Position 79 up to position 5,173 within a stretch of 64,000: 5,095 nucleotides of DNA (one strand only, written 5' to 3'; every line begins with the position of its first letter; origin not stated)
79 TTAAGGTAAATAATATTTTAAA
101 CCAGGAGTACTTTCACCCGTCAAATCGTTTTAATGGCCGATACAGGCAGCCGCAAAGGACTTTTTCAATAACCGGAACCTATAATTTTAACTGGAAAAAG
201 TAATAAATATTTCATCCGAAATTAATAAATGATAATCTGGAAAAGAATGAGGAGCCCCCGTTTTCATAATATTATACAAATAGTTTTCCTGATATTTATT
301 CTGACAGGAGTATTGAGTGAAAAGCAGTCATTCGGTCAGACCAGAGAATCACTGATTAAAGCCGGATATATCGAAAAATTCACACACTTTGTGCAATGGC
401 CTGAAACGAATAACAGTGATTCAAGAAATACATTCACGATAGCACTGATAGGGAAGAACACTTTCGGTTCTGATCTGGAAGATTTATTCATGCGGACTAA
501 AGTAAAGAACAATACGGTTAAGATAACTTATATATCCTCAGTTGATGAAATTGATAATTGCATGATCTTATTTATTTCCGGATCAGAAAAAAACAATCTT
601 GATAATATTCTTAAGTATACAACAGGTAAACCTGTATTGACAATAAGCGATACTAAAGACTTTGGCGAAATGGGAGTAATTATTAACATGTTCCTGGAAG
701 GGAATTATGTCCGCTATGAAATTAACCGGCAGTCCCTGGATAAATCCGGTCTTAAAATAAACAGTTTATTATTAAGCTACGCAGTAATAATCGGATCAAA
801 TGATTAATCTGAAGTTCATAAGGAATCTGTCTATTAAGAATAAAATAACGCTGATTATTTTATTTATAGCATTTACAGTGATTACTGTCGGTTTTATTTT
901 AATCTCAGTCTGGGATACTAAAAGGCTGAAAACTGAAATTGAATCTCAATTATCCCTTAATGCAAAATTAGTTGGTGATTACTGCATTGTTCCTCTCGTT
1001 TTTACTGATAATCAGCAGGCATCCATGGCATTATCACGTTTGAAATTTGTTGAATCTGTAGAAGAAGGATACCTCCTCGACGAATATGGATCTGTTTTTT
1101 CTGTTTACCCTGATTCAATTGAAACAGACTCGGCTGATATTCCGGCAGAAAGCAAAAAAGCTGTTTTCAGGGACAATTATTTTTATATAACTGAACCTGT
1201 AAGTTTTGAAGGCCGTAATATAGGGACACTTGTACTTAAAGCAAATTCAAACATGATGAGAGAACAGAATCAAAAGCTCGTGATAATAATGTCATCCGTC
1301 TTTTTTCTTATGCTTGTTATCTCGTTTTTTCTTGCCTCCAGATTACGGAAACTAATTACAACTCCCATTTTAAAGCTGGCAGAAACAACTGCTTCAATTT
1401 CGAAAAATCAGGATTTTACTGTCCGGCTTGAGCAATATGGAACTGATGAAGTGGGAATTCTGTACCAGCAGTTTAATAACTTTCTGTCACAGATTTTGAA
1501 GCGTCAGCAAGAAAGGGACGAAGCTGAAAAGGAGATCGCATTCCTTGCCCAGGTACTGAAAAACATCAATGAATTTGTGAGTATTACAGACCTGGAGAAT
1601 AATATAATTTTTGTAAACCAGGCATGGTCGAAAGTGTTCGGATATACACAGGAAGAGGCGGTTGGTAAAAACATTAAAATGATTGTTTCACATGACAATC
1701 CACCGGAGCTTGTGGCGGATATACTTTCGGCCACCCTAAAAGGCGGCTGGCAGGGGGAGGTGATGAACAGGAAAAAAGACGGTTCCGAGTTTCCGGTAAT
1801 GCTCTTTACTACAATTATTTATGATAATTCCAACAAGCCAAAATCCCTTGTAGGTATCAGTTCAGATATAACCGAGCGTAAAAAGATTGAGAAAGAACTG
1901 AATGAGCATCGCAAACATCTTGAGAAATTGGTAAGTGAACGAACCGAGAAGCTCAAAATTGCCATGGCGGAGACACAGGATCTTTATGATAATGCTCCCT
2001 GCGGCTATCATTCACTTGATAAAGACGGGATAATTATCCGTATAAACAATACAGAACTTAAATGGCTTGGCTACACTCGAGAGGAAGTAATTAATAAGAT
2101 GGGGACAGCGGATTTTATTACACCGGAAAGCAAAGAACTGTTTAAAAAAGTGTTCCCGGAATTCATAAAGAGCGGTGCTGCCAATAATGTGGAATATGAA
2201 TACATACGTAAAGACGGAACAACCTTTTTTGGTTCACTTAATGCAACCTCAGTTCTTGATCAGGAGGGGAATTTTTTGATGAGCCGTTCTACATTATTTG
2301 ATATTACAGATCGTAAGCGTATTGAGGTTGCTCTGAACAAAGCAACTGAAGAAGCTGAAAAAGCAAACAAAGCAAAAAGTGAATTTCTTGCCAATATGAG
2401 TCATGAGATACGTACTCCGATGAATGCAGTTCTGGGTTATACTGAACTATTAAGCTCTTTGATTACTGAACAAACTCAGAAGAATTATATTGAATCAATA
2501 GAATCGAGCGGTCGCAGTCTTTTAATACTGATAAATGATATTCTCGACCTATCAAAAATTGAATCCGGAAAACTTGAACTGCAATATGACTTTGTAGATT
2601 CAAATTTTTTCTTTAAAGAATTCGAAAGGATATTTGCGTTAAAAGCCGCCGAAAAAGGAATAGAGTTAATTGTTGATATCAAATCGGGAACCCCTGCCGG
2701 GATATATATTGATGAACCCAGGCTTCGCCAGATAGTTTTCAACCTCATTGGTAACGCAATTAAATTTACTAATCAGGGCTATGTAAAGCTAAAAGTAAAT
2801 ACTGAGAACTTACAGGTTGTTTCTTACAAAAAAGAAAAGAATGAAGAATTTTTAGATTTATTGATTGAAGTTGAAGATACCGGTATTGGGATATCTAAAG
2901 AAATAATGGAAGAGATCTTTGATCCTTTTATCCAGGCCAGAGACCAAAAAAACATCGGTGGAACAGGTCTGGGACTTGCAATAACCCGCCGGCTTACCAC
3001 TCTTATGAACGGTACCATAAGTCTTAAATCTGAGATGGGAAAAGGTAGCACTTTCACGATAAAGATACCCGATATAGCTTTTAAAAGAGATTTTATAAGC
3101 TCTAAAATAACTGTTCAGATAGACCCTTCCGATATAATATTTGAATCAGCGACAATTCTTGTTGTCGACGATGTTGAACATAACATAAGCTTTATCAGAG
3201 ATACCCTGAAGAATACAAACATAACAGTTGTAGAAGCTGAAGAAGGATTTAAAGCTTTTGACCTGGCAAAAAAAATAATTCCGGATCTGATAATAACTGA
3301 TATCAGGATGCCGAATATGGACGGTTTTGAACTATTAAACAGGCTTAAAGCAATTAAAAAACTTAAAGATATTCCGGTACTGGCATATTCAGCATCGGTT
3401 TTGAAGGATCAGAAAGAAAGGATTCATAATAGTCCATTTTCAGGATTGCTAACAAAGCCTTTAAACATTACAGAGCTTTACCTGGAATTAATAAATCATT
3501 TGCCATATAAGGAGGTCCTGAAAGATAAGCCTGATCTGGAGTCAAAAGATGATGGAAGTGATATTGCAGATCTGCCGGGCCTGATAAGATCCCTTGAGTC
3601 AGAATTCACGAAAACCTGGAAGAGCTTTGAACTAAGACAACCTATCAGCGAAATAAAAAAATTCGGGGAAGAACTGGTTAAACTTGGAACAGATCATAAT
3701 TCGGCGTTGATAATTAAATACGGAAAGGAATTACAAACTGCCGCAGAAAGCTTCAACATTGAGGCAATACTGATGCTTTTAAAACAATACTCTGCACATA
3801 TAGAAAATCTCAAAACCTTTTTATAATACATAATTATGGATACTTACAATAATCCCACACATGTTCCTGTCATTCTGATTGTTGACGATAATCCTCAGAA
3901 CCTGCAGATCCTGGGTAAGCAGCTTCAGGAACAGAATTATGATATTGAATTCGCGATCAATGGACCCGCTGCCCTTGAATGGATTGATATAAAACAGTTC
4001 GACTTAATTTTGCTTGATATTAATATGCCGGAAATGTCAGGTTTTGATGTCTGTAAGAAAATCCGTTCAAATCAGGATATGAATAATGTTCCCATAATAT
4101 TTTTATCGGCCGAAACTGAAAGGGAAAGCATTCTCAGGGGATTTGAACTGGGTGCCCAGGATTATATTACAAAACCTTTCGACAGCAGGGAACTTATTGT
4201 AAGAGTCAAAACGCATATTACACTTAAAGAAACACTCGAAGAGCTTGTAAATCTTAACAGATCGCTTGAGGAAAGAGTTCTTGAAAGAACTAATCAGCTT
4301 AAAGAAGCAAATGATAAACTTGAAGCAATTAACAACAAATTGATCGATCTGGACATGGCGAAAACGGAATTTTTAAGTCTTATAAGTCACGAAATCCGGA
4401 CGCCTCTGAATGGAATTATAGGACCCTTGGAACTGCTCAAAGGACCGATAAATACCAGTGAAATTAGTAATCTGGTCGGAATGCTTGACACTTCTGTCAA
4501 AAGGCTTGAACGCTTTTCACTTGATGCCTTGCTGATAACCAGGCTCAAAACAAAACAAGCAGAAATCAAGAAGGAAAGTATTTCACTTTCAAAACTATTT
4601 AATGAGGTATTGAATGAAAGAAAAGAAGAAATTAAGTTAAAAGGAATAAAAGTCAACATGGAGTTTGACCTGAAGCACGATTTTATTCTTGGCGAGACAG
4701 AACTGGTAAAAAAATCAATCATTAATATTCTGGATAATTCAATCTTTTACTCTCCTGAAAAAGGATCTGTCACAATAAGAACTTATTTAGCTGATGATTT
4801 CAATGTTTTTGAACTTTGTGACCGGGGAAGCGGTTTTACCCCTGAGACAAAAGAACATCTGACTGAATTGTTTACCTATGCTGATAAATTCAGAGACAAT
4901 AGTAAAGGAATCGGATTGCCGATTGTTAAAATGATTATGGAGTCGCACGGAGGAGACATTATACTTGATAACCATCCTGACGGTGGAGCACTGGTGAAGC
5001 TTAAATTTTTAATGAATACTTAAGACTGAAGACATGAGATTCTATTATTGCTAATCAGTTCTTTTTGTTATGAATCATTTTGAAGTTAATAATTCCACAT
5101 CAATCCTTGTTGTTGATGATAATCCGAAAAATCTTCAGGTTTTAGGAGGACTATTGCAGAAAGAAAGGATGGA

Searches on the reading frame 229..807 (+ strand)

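Call 40: search_protein_families(library=pfam, proteins=[window:229-807:+], max_evalue=0.00001)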
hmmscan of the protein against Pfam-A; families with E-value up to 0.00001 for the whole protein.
window:229-807:+ (192 aa): 1 family
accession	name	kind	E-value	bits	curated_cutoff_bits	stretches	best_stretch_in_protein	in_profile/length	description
PF13689.11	DUF4154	-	4.3e-38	131.1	24.9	1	43-185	3-142/143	YfiR/HmsC-like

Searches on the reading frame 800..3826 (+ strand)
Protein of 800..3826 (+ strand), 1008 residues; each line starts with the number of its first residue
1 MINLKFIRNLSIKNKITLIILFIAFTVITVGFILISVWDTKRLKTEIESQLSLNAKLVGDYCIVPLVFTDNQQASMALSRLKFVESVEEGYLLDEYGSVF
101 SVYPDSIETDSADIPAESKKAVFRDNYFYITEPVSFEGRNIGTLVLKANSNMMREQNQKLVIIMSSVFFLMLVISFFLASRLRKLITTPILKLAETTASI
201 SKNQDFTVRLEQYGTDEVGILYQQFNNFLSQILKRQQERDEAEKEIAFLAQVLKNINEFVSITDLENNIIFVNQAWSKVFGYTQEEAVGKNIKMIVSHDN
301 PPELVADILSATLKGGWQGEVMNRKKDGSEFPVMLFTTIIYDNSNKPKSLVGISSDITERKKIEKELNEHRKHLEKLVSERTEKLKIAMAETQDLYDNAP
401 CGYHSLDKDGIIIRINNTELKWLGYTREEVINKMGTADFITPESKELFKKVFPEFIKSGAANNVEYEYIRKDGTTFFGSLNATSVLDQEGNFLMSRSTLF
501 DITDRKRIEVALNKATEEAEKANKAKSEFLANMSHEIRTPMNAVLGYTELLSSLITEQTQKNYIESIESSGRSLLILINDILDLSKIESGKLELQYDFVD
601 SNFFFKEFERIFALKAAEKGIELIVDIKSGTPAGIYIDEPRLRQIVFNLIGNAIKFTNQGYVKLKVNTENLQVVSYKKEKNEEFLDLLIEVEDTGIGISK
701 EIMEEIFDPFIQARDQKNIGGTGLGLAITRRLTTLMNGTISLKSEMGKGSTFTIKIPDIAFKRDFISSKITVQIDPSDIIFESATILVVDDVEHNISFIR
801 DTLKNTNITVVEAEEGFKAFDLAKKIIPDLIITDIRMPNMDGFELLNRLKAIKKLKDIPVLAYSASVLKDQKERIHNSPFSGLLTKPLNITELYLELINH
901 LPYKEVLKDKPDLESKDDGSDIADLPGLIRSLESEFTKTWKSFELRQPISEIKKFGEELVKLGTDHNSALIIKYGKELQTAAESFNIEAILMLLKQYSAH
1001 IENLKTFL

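Call 40: search_protein_families(library=pfam, proteins=[window:800-3826:+], max_evalue=0.00001)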
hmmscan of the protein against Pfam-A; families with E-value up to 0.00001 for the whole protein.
window:800-3826:+ (1008 aa): 10 families
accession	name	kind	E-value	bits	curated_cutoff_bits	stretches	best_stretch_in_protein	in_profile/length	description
PF13426.13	PAS_9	-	8.6e-34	116.4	27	2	260-359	4-103/103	PAS domain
PF02518.31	HATPase_c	-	1.1e-27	97.1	26.4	1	638-757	2-108/111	Histidine kinase-, DNA gyrase B-, and HSP90-like ATPase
PF00989.32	PAS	-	2.3e-22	79.6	22.6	2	248-357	2-113/113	PAS fold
PF00512.31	HisKA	-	5.3e-22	78.1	26.9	1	525-590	1-66/66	His Kinase A (phospho-acceptor) domain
PF08447.18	PAS_3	-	2.6e-21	76.1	25.6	2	269-353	1-88/89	PAS fold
PF00072.30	Response_reg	-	1.4e-19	70.7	30.2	1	786-894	1-107/111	Response regulator receiver domain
PF08448.16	PAS_4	-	1.7e-13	51.2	23.1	1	254-361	2-109/110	PAS fold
PF00672.30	HAMP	-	7.6e-10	39.4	25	1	182-232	2-51/53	HAMP domain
PF17152.10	CHASE8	-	1.7e-08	35.1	27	1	43-146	1-101/102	Periplasmic sensor domain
PF13188.13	PAS_8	-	1.4e-07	31.6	21.8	0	248-295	2-46/65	PAS domain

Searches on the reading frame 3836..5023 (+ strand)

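Call 40: search_protein_families(library=pfam, proteins=[window:3836-5023:+], max_evalue=0.00001)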
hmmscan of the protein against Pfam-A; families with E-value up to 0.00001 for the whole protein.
window:3836-5023:+ (395 aa): 3 families
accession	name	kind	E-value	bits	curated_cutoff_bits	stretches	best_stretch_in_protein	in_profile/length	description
PF00072.30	Response_reg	-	2.2e-32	112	30.2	1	13-124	1-110/111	Response regulator receiver domain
PF02518.31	HATPase_c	-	8.1e-14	52.5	26.4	1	291-391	6-107/111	Histidine kinase-, DNA gyrase B-, and HSP90-like ATPase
PF00512.31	HisKA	-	6.3e-11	42.6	26.9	1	175-237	1-63/66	His Kinase A (phospho-acceptor) domain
